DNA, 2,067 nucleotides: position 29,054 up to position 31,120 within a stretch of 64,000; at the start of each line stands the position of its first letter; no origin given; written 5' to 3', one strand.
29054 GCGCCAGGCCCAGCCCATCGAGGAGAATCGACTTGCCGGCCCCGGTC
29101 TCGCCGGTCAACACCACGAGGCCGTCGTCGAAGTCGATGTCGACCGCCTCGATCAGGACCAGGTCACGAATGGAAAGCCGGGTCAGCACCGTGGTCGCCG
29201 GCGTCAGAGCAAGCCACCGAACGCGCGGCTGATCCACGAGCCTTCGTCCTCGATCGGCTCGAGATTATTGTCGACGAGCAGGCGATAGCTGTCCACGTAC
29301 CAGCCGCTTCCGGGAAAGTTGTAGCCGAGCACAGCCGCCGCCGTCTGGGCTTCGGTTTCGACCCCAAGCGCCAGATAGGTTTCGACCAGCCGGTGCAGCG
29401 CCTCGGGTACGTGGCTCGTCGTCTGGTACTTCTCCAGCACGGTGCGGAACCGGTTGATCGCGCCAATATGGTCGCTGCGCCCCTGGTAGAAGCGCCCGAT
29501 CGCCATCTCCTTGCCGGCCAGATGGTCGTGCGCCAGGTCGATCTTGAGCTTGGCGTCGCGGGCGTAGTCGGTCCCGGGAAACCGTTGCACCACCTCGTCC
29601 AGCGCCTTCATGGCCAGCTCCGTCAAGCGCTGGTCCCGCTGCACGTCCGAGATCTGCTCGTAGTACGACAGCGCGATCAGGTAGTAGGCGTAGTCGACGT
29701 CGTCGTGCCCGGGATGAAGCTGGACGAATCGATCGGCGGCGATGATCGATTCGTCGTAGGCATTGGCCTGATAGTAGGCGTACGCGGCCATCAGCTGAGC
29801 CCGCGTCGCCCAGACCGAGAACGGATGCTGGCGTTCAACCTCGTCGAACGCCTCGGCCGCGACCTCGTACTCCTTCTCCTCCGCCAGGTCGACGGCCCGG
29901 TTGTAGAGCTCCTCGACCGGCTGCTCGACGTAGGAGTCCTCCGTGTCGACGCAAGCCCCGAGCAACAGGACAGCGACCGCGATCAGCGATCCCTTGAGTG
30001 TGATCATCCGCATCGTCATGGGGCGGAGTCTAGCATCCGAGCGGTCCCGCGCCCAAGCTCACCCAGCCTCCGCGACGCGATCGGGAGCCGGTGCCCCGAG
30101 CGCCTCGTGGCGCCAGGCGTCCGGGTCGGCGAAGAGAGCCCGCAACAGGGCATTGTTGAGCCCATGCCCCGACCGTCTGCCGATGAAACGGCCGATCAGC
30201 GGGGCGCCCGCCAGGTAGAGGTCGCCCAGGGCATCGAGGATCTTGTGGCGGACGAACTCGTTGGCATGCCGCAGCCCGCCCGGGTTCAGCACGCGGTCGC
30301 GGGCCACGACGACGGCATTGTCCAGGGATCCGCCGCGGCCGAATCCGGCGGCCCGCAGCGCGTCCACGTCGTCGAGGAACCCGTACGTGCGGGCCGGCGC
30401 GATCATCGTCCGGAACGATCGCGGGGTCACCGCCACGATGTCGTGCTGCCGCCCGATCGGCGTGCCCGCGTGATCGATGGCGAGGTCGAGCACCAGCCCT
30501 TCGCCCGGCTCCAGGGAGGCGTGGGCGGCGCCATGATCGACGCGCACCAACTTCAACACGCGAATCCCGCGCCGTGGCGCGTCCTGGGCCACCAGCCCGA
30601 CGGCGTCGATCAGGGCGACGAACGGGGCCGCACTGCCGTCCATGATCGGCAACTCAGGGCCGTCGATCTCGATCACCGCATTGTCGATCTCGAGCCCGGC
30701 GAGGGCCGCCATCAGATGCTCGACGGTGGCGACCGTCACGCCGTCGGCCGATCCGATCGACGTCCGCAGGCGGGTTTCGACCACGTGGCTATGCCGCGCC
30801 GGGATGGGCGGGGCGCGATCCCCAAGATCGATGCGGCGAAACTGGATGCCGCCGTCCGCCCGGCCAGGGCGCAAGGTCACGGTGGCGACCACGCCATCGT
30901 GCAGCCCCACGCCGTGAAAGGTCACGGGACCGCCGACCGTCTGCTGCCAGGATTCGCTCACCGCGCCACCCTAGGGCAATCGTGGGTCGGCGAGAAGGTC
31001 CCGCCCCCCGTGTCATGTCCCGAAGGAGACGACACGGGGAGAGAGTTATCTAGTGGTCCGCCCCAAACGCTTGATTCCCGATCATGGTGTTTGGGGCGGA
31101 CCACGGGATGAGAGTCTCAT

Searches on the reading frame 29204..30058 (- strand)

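Call 19: search_protein_families(library=ncbifam, proteins=[window:29204-30058:-], max_evalue=0.00001)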
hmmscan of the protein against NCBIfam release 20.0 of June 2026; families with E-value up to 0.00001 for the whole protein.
window:29204-30058:- (284 aa): 4 families
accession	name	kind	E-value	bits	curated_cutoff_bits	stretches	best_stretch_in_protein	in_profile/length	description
TIGR03302.1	OM_YfiO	subfamily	2.3e-84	282.6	81.4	1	24-254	5-239/239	outer membrane protein assembly factor BamD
NF008119.0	PRK10866.1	equivalog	2.3e-28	99.5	363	1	27-245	11-239/243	outer membrane protein assembly factor BamD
TIGR02795.1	tol_pal_ybgF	equivalog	8e-17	61.9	90.1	1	49-170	3-116/119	tol-pal system protein YbgF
NF052312.1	T9SS_PorW_SprE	equivalog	4.5e-06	25.6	250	0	199-252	564-617/716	type IX secretion system periplasmic lipoprotein PorW/SprE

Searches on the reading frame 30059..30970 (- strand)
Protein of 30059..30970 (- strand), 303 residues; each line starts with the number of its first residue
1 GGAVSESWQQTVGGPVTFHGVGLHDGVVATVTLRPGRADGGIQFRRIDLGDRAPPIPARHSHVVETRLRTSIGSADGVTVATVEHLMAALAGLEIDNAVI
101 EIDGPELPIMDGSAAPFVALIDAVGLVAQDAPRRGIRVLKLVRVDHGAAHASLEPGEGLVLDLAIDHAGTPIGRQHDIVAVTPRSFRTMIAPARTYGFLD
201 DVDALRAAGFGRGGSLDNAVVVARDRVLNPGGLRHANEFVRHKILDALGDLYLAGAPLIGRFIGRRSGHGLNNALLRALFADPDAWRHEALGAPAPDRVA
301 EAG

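Call 19: search_protein_families(library=ncbifam, proteins=[window:30059-30970:-], max_evalue=0.00001)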
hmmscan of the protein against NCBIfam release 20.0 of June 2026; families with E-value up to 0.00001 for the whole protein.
window:30059-30970:- (303 aa): 3 families
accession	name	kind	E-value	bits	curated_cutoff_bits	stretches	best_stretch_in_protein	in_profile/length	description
TIGR00325.1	lpxC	equivalog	9.8e-89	297.6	187.25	1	9-288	3-280/297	UDP-3-O-acyl-N-acetylglucosamine deacetylase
NF009667.0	PRK13188.1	equivalog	3.2e-65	220.6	465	1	9-280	5-299/464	bifunctional UDP-3-O-[3-hydroxymyristoyl] N-acetylglucosamine deacetylase/3-hydroxyacyl-ACP dehydratase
NF009666.0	PRK13187.1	equivalog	6.6e-63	212.6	423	1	7-288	9-299/305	UDP-3-O-acyl N-acetylglycosamine deacetylase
